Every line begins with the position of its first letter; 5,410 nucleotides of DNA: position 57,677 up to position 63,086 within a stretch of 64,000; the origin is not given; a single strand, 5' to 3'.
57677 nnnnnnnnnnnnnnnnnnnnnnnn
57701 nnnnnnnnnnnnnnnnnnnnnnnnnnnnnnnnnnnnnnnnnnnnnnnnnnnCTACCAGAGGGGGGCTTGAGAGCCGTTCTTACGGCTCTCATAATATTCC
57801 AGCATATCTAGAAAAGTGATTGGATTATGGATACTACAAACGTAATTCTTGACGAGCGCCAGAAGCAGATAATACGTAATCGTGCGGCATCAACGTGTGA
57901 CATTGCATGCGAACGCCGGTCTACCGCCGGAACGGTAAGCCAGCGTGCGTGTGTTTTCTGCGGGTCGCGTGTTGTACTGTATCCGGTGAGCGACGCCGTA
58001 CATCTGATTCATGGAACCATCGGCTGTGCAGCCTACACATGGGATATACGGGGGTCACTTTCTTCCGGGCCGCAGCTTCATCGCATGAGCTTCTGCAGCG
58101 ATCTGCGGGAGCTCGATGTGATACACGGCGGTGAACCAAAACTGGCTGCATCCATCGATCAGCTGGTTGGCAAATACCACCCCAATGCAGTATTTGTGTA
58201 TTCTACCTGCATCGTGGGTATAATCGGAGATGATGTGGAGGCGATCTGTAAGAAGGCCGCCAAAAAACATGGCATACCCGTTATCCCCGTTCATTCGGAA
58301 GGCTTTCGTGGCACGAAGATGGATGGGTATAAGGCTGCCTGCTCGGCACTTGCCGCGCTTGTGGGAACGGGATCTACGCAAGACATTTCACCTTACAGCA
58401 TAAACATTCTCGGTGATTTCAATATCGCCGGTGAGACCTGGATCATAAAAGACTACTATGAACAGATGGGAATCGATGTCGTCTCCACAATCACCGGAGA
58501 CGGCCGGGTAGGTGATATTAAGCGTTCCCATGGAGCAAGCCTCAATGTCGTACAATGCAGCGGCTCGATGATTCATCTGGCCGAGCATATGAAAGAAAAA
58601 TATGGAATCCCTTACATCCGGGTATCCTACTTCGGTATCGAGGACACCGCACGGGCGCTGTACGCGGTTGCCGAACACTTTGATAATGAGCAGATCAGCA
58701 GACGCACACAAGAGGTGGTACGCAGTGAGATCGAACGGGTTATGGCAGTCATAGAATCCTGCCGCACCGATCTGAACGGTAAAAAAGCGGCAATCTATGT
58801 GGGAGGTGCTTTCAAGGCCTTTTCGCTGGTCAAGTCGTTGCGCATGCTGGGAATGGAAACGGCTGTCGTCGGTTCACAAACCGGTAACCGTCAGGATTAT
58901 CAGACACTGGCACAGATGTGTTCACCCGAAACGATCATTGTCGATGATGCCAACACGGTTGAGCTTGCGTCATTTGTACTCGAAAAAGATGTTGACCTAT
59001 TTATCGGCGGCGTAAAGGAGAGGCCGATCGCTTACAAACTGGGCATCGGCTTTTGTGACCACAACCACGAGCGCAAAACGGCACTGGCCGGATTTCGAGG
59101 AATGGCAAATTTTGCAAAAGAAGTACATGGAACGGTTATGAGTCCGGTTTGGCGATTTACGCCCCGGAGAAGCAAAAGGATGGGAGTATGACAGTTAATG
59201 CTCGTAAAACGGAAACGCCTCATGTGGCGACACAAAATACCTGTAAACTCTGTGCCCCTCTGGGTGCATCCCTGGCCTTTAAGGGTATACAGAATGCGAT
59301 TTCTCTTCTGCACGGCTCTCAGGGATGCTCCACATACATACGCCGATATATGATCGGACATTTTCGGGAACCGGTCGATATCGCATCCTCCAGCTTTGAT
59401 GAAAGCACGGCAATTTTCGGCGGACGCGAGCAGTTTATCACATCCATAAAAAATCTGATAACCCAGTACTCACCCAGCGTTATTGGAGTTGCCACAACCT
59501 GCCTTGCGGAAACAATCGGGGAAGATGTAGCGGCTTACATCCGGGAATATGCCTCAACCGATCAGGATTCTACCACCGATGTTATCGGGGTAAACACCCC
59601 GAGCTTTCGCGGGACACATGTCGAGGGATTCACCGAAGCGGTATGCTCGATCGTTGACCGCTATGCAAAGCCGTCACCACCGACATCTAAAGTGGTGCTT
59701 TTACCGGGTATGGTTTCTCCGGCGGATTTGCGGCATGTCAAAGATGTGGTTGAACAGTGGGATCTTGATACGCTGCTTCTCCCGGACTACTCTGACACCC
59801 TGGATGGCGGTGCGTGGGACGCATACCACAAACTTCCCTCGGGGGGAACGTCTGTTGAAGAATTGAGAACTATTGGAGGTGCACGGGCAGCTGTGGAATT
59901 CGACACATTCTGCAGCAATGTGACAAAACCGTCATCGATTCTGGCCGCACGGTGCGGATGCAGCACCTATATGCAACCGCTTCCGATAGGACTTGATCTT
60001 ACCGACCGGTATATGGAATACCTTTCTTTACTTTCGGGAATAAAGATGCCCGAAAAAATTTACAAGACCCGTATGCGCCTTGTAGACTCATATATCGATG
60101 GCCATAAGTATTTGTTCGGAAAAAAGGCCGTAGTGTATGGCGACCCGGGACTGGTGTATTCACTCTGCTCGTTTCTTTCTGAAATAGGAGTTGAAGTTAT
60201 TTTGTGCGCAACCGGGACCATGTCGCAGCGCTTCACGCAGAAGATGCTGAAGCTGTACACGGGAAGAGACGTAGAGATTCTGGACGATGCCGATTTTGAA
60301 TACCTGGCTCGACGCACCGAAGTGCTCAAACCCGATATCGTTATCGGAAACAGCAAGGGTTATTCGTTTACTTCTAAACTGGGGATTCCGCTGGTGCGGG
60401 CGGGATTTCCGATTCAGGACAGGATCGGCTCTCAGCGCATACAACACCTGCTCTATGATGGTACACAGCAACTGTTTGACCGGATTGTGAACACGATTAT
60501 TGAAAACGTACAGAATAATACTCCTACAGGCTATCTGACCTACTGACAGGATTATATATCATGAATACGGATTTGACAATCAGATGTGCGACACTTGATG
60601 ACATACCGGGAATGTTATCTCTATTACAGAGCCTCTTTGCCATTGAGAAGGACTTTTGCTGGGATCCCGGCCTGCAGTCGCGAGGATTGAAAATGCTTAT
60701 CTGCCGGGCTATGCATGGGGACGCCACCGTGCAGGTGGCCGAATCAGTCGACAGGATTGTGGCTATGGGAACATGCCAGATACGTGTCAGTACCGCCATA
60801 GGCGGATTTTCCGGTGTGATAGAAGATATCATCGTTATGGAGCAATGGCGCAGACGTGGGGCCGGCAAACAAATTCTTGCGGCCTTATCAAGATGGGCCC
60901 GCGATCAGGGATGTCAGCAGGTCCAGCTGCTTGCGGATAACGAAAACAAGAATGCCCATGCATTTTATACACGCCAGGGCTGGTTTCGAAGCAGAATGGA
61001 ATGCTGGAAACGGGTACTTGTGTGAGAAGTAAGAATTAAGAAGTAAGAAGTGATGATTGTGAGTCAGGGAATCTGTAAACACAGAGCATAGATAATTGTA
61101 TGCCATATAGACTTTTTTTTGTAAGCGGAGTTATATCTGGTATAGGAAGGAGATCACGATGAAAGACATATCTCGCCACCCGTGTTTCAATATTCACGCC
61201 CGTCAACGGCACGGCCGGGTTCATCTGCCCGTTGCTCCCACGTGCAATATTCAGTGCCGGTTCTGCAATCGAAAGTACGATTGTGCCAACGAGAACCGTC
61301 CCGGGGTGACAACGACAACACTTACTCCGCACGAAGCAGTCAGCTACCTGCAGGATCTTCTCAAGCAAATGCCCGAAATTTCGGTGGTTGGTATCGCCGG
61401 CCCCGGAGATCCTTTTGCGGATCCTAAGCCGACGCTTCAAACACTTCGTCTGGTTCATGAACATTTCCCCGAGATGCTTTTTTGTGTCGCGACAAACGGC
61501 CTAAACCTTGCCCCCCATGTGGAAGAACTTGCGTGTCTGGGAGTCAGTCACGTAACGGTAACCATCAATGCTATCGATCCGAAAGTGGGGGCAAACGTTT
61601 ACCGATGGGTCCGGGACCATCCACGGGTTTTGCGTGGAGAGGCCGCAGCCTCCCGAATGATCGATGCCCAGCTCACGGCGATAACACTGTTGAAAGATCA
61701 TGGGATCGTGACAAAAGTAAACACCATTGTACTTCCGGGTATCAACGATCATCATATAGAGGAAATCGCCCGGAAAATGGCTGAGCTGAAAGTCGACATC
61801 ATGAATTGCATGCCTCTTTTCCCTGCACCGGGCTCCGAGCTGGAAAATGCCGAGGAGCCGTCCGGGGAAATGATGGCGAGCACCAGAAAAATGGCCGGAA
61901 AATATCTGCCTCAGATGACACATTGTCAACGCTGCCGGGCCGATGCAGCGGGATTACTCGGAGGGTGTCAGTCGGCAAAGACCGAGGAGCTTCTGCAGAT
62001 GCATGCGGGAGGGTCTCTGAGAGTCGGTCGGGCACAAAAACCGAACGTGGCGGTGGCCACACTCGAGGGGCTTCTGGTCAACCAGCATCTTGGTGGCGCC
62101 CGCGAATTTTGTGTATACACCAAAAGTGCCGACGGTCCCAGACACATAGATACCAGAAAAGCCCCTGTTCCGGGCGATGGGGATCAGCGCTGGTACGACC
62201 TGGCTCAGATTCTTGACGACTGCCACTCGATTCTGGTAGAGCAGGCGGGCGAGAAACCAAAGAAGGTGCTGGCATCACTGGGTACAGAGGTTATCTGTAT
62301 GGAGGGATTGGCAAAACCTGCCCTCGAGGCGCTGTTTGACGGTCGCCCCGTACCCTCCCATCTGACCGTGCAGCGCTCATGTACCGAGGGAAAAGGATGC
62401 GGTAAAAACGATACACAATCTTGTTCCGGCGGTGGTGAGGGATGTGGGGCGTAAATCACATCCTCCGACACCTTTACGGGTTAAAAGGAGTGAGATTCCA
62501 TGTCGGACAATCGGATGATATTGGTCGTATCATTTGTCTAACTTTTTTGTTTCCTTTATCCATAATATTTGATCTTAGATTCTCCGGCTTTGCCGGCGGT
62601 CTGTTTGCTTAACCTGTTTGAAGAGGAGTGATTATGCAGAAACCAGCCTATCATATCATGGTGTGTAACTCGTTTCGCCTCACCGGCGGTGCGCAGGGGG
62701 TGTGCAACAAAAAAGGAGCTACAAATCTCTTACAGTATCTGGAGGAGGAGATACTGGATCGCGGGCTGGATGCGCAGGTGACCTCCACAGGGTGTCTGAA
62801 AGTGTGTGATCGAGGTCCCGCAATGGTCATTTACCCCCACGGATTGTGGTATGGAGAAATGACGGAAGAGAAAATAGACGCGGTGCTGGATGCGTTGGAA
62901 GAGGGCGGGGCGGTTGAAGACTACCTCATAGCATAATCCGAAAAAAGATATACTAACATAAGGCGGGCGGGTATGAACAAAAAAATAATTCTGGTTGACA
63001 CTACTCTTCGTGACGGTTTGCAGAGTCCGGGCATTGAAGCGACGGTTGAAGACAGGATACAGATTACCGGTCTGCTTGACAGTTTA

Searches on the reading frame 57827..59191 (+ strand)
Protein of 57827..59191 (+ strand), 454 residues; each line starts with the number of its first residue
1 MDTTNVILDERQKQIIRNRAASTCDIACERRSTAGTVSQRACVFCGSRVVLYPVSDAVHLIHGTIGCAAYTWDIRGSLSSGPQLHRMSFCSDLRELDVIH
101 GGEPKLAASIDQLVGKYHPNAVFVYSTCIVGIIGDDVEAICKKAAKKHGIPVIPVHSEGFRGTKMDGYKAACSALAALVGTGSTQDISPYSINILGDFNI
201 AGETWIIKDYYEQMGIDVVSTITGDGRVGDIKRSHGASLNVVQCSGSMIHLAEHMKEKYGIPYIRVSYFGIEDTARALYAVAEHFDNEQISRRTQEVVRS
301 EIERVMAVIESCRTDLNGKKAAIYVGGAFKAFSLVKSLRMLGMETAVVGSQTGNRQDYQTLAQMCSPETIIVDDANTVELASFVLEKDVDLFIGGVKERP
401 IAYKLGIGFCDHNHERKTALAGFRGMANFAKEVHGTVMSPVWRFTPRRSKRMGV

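Call 61: search_protein_families(library=pfam, proteins=[window:57827-59191:+], max_evalue=0.0001)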
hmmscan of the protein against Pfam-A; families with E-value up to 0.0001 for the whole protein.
window:57827-59191:+ (454 aa): 1 family
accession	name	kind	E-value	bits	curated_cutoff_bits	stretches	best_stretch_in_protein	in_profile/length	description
PF00148.24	Oxidored_nitro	-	4.7e-102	342.3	28.6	1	42-437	1-398/399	Nitrogenase component 1 type Oxidoreductase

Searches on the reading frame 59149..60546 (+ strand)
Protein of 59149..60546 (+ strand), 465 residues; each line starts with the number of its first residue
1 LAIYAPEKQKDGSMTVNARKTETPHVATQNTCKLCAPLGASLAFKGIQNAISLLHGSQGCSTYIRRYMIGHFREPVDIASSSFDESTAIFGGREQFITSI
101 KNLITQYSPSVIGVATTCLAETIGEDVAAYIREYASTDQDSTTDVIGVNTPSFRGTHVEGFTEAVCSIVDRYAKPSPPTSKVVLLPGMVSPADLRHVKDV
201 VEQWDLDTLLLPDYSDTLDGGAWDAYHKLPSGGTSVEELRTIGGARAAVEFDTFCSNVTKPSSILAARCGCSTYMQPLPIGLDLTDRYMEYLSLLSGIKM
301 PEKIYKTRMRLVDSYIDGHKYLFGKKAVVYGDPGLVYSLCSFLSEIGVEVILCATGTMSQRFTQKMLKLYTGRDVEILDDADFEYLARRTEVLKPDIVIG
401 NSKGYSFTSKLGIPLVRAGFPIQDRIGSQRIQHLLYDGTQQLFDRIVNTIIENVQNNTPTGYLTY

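Call 61: search_protein_families(library=pfam, proteins=[window:59149-60546:+], max_evalue=0.0001)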
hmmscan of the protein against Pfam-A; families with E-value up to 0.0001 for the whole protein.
window:59149-60546:+ (465 aa): 1 family
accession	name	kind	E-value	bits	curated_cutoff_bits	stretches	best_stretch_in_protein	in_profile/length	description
PF00148.24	Oxidored_nitro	-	3.4e-110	369.1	28.6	1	35-450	1-398/399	Nitrogenase component 1 type Oxidoreductase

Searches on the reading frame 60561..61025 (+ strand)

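Call 61: search_protein_families(library=pfam, proteins=[window:60561-61025:+], max_evalue=0.0001)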
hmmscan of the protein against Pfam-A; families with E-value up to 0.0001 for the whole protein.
window:60561-61025:+ (154 aa): 4 families
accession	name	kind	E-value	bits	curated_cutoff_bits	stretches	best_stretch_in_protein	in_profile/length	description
PF00583.31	Acetyltransf_1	-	7.6e-16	58.9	20.7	1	53-141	31-116/116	Acetyltransferase (GNAT) family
PF13508.13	Acetyltransf_7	-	4.8e-12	46.5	27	1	55-141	3-82/84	Acetyltransferase (GNAT) domain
PF13673.13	Acetyltransf_10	-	1.1e-07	32.3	23.6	1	51-145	27-111/128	Acetyltransferase (GNAT) domain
PF08445.16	FR47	-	4.7e-06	26.9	22.1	1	84-149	21-85/86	FR47-like protein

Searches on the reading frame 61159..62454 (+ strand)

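Call 61: search_protein_families(library=pfam, proteins=[window:61159-62454:+], max_evalue=0.0001)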
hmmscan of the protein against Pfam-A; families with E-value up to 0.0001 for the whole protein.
window:61159-62454:+ (431 aa): 2 families
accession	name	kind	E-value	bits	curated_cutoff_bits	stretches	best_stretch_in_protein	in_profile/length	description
PF04055.27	Radical_SAM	-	7.6e-18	65.7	29.5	1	24-206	2-165/166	Radical SAM superfamily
PF02579.22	Nitro_FeMo-Co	-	1.9e-08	34.9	26.3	1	306-392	4-92/94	Dinitrogenase iron-molybdenum cofactor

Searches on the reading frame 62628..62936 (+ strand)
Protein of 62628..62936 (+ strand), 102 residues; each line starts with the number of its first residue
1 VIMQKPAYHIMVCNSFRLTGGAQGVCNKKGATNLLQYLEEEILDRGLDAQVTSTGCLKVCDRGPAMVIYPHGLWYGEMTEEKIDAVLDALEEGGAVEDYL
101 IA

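Call 61: search_protein_families(library=pfam, proteins=[window:62628-62936:+], max_evalue=0.0001)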
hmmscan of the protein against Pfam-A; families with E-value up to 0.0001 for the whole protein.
window:62628-62936:+ (102 aa): 1 family
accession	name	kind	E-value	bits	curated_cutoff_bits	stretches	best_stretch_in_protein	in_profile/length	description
PF01257.25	2Fe-2S_thioredx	-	3.4e-06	27.4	24.8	1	7-90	65-144/145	Thioredoxin-like [2Fe-2S] ferredoxin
